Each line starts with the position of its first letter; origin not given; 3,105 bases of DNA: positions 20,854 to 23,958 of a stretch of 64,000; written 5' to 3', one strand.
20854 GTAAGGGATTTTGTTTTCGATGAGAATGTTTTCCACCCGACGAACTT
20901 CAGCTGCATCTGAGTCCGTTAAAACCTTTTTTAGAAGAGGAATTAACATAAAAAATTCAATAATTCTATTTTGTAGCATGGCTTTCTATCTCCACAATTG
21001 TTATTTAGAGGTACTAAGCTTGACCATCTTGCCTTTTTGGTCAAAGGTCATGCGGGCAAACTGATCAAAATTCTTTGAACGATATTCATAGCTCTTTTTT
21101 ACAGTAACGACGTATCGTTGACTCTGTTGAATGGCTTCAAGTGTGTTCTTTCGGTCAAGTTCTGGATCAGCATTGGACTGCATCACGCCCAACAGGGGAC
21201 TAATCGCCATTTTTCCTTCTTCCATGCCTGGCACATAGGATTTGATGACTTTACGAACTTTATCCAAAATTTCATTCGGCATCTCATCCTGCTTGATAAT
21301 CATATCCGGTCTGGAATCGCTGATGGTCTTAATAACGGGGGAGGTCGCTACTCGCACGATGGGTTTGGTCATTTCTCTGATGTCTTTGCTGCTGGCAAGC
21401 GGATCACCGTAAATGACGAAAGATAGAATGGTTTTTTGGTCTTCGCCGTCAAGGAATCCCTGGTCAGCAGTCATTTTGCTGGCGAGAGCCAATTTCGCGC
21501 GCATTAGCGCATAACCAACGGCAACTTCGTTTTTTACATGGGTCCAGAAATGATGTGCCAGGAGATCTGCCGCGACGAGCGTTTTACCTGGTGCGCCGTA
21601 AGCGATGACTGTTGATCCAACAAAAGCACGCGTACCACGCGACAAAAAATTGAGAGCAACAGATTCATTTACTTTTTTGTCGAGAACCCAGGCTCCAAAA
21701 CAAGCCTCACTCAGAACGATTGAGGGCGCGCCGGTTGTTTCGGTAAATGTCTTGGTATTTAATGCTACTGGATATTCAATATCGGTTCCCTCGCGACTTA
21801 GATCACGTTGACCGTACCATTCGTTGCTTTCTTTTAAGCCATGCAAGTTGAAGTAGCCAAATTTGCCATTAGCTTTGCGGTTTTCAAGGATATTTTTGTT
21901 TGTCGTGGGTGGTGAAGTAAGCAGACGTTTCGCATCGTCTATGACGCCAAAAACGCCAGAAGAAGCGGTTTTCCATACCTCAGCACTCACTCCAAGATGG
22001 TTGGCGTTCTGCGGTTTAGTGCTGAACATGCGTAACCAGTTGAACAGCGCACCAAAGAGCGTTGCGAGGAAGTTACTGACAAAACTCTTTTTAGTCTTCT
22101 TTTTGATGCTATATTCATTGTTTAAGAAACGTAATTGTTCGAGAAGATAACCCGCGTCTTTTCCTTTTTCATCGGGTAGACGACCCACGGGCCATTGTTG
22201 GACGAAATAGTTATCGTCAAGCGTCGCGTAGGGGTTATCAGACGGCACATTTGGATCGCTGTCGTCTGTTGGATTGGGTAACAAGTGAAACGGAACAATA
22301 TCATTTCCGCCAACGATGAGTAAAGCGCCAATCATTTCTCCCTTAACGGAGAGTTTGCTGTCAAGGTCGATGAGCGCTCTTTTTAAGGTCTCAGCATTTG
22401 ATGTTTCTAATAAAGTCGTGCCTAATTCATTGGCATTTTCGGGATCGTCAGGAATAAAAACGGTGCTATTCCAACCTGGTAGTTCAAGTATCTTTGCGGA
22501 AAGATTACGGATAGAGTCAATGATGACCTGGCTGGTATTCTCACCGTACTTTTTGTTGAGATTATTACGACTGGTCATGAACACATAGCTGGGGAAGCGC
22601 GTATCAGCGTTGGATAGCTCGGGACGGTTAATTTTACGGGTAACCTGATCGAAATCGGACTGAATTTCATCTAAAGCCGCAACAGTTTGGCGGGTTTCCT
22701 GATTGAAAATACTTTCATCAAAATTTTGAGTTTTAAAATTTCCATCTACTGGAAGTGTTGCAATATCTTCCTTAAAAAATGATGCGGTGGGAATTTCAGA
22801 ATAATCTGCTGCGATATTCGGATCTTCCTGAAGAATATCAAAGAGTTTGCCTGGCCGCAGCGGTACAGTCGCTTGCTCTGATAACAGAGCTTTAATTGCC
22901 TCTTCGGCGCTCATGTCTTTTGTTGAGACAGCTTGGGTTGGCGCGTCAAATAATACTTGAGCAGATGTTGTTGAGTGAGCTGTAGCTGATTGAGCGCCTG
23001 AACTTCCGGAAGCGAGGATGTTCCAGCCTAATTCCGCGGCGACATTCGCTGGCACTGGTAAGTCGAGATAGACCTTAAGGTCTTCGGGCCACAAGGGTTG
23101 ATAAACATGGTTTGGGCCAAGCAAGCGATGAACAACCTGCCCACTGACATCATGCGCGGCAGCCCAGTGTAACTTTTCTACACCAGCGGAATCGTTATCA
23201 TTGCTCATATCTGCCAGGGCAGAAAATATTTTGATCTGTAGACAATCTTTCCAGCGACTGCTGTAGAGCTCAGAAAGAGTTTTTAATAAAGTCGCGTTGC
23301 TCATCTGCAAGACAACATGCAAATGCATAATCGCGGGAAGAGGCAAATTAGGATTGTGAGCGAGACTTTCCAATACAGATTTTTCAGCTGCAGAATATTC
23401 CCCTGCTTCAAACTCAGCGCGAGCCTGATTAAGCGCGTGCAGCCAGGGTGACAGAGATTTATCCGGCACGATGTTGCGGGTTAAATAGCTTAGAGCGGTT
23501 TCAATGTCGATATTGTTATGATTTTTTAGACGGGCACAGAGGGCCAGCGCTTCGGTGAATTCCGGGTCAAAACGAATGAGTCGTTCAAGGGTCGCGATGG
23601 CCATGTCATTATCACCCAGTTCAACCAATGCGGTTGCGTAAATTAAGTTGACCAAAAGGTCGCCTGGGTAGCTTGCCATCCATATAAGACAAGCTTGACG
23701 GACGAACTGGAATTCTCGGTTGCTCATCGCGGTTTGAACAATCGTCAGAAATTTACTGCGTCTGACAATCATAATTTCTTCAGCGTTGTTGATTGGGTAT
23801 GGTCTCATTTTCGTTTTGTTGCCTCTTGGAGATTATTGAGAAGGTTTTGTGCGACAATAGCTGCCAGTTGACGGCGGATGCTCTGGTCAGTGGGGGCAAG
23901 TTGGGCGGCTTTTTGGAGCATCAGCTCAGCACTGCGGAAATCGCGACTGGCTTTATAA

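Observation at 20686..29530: Sigma-54-gated operon: small membrane protein, ~1775-aa all-TPR protein, TPR-tethered clan-CD protease, small protein (candidate undescribed system)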

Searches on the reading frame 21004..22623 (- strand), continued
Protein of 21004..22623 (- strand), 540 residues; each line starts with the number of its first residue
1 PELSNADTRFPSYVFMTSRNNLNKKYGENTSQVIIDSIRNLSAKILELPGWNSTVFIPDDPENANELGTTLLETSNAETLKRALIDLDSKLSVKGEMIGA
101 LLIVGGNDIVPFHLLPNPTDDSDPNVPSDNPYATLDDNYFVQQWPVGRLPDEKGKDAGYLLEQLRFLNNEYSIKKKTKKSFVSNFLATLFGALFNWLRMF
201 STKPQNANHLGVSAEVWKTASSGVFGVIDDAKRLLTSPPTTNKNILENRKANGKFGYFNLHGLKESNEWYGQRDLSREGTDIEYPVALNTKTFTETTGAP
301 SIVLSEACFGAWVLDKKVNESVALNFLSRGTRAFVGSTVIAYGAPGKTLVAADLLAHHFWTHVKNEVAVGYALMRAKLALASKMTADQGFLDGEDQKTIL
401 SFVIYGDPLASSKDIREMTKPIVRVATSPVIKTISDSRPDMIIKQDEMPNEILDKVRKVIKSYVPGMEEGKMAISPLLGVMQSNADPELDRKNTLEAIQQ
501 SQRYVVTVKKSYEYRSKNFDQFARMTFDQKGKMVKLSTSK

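Call 86: search_solved_structures(query=A4, max_evalue=10)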
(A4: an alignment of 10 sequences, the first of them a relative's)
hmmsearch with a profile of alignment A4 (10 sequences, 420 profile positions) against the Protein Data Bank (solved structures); distinct sequences matched with E-value up to 10: 10.
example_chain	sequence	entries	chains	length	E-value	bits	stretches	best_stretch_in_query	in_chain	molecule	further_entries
7acz_B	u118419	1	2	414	0.0033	19.6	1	363-405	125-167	SLPH (HMW SLP)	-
8bby_B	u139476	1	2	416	0.0034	19.6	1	363-405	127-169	S-layer protein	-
7acy_B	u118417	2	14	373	0.013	17.6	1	363-405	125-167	S-layer protein | Precursor of the S-layer proteins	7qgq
7acx_B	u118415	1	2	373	0.013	17.6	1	363-405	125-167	S-layer protein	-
9f8f_B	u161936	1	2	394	0.055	15.6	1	366-405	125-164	SLPH - S-layer protein HMW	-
8esq_w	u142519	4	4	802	0.51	12.4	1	35-115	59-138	AdoMet-dependent rRNA methyltransferase spb1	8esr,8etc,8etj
5j6q_A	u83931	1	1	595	1.1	11.3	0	370-407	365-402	Cell wall binding protein cwp8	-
7ddy_D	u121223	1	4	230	1.4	11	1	212-275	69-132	G-D-S-L family lipolytic protein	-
3g67_A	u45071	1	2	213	1.8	10.6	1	367-412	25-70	Methyl-accepting chemotaxis protein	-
3g6b_A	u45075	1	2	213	1.9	10.5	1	367-412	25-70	Methyl-accepting chemotaxis protein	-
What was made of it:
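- Tried and rejected: The only lead is a marginal CWB2-like hit for the C-terminus of u423 (E 0.003, call 86).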

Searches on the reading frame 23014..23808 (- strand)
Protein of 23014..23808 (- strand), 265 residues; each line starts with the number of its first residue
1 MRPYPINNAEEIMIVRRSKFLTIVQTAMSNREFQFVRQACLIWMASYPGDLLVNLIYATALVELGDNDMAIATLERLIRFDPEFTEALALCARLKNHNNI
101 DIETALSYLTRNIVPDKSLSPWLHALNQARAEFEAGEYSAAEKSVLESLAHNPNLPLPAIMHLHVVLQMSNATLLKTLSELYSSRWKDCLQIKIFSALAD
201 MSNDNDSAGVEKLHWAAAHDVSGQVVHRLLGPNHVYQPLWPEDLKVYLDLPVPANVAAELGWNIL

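Call 51: search_protein_families(library=pfam, proteins=[window:23014-23808:-], max_evalue=10)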
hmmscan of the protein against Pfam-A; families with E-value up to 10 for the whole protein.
window:23014-23808:- (265 aa): 13 families
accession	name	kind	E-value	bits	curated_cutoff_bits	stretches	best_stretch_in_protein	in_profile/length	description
PF14559.12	TPR_19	-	1.9e-07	31.7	25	1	45-94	19-68/68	Tetratricopeptide repeat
PF13428.12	TPR_14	-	4.6e-07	30.3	23.5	2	55-94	5-44/44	Tetratricopeptide repeat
PF13432.12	TPR_16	-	1.9e-05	25.4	32.7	2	58-93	4-42/65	Tetratricopeptide repeat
PF07719.23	TPR_2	-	6.9e-05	23.1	27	2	127-154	6-33/34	Tetratricopeptide repeat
PF13174.12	TPR_6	-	0.0016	19.4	26.3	1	56-82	5-31/33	Tetratricopeptide repeat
PF13414.12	TPR_11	-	0.0025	17.9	26.8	1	60-88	3-31/42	TPR repeat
PF13181.12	TPR_8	-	0.0027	18.2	25.7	1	57-83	7-33/34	Tetratricopeptide repeat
PF00515.34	TPR_1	-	0.011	16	27.8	2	127-154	6-33/34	Tetratricopeptide repeat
PF20308.4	TPR-S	-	0.056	14.5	27.6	1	48-94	15-60/102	Tetratricopeptide Repeats-Sensor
PF13176.12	TPR_7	-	0.074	13.6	27.9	1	60-83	8-33/36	Tetratricopeptide repeat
PF13424.12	TPR_12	-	0.3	11.7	30.1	0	57-79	51-73/77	Tetratricopeptide repeat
PF14561.12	TPR_20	-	0.52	11.1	25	1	45-86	16-57/90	Tetratricopeptide repeat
PF07721.20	TPR_4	-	3.1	9.1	27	1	57-76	7-26/26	Tetratricopeptide repeat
